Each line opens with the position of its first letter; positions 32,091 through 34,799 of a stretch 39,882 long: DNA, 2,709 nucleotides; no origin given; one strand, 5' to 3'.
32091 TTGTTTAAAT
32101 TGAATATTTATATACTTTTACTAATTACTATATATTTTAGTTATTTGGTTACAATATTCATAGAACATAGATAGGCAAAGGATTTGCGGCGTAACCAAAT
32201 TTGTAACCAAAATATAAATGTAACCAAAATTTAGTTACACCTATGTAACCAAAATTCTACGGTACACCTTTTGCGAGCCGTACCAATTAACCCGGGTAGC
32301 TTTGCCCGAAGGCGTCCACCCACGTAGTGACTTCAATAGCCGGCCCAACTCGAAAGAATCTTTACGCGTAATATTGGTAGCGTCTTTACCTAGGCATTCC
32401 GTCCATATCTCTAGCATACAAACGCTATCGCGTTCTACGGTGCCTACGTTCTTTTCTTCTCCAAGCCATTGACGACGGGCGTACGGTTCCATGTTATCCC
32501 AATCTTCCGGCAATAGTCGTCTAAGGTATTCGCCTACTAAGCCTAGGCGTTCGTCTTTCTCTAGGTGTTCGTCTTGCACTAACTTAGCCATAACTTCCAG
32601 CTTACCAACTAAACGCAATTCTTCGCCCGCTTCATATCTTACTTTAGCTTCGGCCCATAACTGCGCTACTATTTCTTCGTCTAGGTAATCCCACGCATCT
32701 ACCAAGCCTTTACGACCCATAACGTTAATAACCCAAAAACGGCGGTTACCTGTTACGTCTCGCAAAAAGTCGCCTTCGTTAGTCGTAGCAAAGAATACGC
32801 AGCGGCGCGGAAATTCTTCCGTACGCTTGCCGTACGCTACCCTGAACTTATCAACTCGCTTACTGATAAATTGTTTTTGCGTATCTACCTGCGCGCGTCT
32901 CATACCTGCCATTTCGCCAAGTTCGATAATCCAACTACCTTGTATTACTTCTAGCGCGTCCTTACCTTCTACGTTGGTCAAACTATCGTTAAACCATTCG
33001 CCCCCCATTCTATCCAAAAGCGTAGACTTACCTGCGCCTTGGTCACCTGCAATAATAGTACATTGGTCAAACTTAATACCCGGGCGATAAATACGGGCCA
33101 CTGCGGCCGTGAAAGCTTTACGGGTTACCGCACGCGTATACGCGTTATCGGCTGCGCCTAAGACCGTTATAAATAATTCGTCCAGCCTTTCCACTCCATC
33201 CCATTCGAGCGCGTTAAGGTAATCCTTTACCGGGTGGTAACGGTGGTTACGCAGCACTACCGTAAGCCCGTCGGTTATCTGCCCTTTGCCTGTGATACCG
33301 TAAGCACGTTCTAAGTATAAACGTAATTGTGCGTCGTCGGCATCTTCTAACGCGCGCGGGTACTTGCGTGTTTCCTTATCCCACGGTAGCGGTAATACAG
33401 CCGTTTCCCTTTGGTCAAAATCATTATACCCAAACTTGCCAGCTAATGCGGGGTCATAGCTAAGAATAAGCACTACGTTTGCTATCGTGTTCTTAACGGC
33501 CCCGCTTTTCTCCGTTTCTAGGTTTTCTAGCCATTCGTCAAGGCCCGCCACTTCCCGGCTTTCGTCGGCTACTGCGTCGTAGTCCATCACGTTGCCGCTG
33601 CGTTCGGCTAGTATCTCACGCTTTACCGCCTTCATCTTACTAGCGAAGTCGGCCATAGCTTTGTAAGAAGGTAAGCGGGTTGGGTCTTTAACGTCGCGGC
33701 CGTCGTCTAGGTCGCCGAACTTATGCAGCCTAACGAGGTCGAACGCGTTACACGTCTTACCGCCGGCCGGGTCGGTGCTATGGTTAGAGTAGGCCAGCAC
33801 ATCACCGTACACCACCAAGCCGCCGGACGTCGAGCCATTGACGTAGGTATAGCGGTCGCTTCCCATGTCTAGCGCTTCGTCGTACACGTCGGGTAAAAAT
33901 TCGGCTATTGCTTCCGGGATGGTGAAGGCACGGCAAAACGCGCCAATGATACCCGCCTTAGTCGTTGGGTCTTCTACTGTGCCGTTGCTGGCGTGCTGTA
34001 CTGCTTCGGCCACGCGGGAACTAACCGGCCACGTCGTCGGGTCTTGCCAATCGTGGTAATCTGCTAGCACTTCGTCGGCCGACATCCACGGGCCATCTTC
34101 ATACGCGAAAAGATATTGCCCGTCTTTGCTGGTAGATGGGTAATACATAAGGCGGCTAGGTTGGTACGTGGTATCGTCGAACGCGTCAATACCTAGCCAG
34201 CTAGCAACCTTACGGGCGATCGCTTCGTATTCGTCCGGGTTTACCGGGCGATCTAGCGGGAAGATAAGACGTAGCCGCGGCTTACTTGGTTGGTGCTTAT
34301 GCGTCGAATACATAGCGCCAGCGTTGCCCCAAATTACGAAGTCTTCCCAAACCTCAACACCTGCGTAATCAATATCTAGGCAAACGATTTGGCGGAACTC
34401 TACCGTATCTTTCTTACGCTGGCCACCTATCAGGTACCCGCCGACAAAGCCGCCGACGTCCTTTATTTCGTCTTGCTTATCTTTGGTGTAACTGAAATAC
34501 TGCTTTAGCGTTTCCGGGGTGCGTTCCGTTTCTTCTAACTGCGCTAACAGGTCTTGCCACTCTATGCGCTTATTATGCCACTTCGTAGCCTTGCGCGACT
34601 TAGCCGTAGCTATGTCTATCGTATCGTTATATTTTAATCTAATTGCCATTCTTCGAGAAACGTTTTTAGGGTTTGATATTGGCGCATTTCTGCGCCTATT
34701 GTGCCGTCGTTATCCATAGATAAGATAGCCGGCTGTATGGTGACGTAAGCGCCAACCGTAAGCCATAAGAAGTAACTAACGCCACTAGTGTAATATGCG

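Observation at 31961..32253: Dense bidirectional TTT(G/A)GTTAC iteron array flanking an AT-rich core next to the primase/helicase gene (candidate origin)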

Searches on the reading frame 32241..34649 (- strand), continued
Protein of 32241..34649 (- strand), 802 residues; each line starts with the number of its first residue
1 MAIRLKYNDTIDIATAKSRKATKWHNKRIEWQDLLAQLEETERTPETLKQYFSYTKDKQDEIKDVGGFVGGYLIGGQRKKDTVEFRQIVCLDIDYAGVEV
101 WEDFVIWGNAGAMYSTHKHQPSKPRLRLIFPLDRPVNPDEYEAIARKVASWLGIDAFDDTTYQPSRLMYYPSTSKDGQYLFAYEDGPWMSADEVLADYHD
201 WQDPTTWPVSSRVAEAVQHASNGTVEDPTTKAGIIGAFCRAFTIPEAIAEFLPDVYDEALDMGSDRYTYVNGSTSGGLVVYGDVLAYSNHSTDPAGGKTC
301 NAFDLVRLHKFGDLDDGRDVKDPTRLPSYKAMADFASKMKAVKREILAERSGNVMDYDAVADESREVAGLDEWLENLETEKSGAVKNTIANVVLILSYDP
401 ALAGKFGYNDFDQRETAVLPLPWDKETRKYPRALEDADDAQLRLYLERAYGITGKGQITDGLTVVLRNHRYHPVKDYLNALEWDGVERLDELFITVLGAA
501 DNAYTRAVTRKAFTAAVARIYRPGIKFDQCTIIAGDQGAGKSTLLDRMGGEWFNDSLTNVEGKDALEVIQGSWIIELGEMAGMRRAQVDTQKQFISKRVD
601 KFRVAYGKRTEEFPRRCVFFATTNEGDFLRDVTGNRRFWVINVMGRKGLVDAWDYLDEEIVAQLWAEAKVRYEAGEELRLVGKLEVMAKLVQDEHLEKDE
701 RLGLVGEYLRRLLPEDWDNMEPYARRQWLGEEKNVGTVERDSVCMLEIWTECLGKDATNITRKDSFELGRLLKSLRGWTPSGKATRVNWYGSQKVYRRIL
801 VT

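Call 72: get_annotated_region(hit=H10, flank=1500)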
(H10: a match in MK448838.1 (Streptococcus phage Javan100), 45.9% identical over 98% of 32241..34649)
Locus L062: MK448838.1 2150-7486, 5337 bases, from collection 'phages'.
description: Streptococcus phage Javan100, complete genome.
organism: Streptococcus phage Javan100 (NCBI taxid 2547973)
taxonomy: Viruses; Duplodnaviria; Heunggongvirae; Uroviricota; Caudoviricetes
host: Streptococcus constellatus 925_SCON; source: -; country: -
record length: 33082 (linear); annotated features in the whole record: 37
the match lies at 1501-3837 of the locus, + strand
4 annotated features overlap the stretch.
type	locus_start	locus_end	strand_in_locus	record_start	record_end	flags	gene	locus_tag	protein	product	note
CDS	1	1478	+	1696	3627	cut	-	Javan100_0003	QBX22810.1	DNA polymerase I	-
CDS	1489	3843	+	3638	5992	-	-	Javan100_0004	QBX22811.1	DNA primase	-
CDS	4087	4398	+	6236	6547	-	-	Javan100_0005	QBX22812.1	hypothetical protein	-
CDS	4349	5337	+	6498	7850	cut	-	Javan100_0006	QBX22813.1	DNA helicase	-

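Call 76: predict_structure(alignment_id=A3)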
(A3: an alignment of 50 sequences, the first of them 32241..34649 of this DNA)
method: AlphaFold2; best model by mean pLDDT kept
length: 802 residues; sequences in the alignment: 50
mean_pLDDT: 84.9   pTM: 0.48
mean pLDDT of the five models: 84.9, 83.4, 81.3, 81.0, 80.2
residues with pLDDT >= 90: 316; 70-90: 407; 50-70: 59; < 50: 20
segments of 3 or more residues with pLDDT < 50: 353-370
pLDDT, mean of each block of 10 residues (from residue 1): 85 92 93 94 89 87 89 86 89 92 93 92 91 92 93 91 88 90 96 91 83 68 67 87 91 87 82 72 82 78 90 72 78 81 76 44 43 74 83 89 91 90 83 91 89 91 92 95 96 95 95 95 88 89 94 83 77 84 59 80 69 88 82 73 90 93 97 94 87 76 82 88 88 85 90 86 80 79 85 86 47
secondary structure, 60 per line:
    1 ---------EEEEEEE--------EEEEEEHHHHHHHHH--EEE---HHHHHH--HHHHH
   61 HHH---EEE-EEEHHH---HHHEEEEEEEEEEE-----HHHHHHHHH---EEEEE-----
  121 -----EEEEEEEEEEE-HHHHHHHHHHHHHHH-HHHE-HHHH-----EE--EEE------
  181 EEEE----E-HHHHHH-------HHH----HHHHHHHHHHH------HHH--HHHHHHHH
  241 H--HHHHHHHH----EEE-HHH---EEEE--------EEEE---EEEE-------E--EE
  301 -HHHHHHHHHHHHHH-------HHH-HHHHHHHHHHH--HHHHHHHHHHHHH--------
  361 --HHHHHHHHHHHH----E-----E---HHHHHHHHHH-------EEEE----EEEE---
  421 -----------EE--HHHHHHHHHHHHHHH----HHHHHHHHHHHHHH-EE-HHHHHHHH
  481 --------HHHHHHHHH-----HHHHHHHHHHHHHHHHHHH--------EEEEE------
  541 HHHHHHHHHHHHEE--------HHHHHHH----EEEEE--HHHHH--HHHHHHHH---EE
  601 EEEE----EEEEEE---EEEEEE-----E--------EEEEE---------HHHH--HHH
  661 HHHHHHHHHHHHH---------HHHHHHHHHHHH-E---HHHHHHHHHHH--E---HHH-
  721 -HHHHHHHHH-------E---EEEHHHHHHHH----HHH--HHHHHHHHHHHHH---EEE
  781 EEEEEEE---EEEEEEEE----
elements in order (helices of 4 or more, strands of 3 or more residues): E10-16 E25-30 H31-39 E42-44 H48-53 H56-63 E67-69 E71-73 E83-93 H99-107 E111-115 E126-136 H138-152 H159-162 E172-174 E181-184 H191-196 H211-221 H233-241 H244-251 E256-258 E266-269 E278-281 E285-288 H302-315 H327-337 H340-352 H363-374 H389-398 E406-409 E414-417 H436-450 H455-468 H473-480 H489-497 H503-521 E530-534 H541-552 H563-569 E574-578 H581-585 H588-595 E599-604 E609-614 E618-623 E638-642 H652-655 H658-673 H683-694 H700-710 H722-730 E742-744 H745-752 H762-774 E778-787 E791-798

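Call 79: fold_search(model_id=the predicted structure, library=pdb)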
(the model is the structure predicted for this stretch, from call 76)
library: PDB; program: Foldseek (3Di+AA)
matches with E <= 10: 957; with E <= 0.001: 347
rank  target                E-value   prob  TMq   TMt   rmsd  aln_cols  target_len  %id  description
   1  7pds_D                2.4e-40  1.00  0.48  0.81   3.8       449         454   32  The structure of PriRep1 with dsDNA (released 2022-07-13)
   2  7pds_B                5.9e-40  1.00  0.48  0.82   3.7       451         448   32  The structure of PriRep1 with dsDNA (released 2022-07-13)
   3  7pds_E                1.4e-39  1.00  0.47  0.79   4.4       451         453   32  The structure of PriRep1 with dsDNA (released 2022-07-13)
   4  7pds_C                2.1e-39  1.00  0.48  0.82   3.6       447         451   32  The structure of PriRep1 with dsDNA (released 2022-07-13)
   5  7pds_A                1.3e-38  1.00  0.48  0.80   4.2       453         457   32  The structure of PriRep1 with dsDNA (released 2022-07-13)
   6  7pds_F                7.8e-36  1.00  0.47  0.79   4.3       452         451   31  The structure of PriRep1 with dsDNA (released 2022-07-13)
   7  8iqi_A                2.1e-11  1.00  0.26  0.24  23.3       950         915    9  Structure of Full-Length AsfvPrimPol in Complex-Form (released 2023-07-26)
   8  8iqi_C                1.5e-09  1.00  0.28  0.25  22.0       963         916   10  Structure of Full-Length AsfvPrimPol in Complex-Form (released 2023-07-26)
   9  8iqh_G                1.5e-09  1.00  0.26  0.25  21.8       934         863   10  Structure of Full-Length AsfvPrimPol in Apo-Form (released 2023-07-26)
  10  8iqi_B                2.1e-09  1.00  0.31  0.28  20.6       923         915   10  Structure of Full-Length AsfvPrimPol in Complex-Form (released 2023-07-26)
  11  8iqh_F                5.0e-09  1.00  0.27  0.25  22.9       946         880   10  Structure of Full-Length AsfvPrimPol in Apo-Form (released 2023-07-26)
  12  6k9e_B                7.4e-09  1.00  0.26  0.44   9.9       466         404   13  The A form apo structure of NrS-1 C terminal region-CTR(305-718) (released 2020-06-17)
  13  8ww7_I                7.9e-09  1.00  0.27  0.25  21.4       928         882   10  Structure of AMPPNP-Form AsfvPrimPol Dodecamer (released 2025-04-30)
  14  8iqh_D                9.8e-09  1.00  0.26  0.24  23.3       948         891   10  Structure of Full-Length AsfvPrimPol in Apo-Form (released 2023-07-26)
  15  8iqh_E                1.1e-08  1.00  0.27  0.25  22.1       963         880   10  Structure of Full-Length AsfvPrimPol in Apo-Form (released 2023-07-26)
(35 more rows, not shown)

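Call 80: find_encoding_contigs(protein=P0092, flank=10000, max_places=1)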
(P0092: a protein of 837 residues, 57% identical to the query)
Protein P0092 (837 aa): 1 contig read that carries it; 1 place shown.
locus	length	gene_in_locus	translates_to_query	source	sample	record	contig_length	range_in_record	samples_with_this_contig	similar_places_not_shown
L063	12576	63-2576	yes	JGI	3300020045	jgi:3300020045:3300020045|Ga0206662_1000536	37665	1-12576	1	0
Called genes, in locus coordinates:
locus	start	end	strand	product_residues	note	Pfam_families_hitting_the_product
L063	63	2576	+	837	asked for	PF19263:DUF5906 (faint), PF05272:VapE-like_dom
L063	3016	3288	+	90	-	-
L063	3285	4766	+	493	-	PF00176:SNF2-rel_dom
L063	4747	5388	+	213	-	-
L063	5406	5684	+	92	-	-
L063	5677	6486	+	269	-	-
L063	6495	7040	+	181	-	PF16677:GP3_package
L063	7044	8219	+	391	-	PF04466:Terminase_3 (weak)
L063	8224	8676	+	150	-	PF13539:Peptidase_M15_4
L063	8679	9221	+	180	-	PF20647:DUF6808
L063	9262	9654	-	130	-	-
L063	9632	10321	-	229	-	-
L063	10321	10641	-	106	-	-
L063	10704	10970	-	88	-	-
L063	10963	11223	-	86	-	-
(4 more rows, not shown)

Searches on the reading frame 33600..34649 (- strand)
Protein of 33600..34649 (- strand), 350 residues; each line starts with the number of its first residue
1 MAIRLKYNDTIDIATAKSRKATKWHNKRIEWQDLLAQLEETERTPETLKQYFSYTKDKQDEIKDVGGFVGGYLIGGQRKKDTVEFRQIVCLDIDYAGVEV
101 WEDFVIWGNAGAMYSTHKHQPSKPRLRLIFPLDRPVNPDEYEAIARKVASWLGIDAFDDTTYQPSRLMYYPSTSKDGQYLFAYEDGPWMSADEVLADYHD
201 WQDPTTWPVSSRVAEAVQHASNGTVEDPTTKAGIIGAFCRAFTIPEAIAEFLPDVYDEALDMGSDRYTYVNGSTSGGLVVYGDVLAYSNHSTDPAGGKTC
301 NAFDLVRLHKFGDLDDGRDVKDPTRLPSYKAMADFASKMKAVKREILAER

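Call 88: search_protein_families(library=pfam, max_evalue=0.1, proteins=[window:33600-34649:-])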
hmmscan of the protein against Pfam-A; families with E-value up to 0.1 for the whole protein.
window:33600-34649:- (350 aa): 0 families
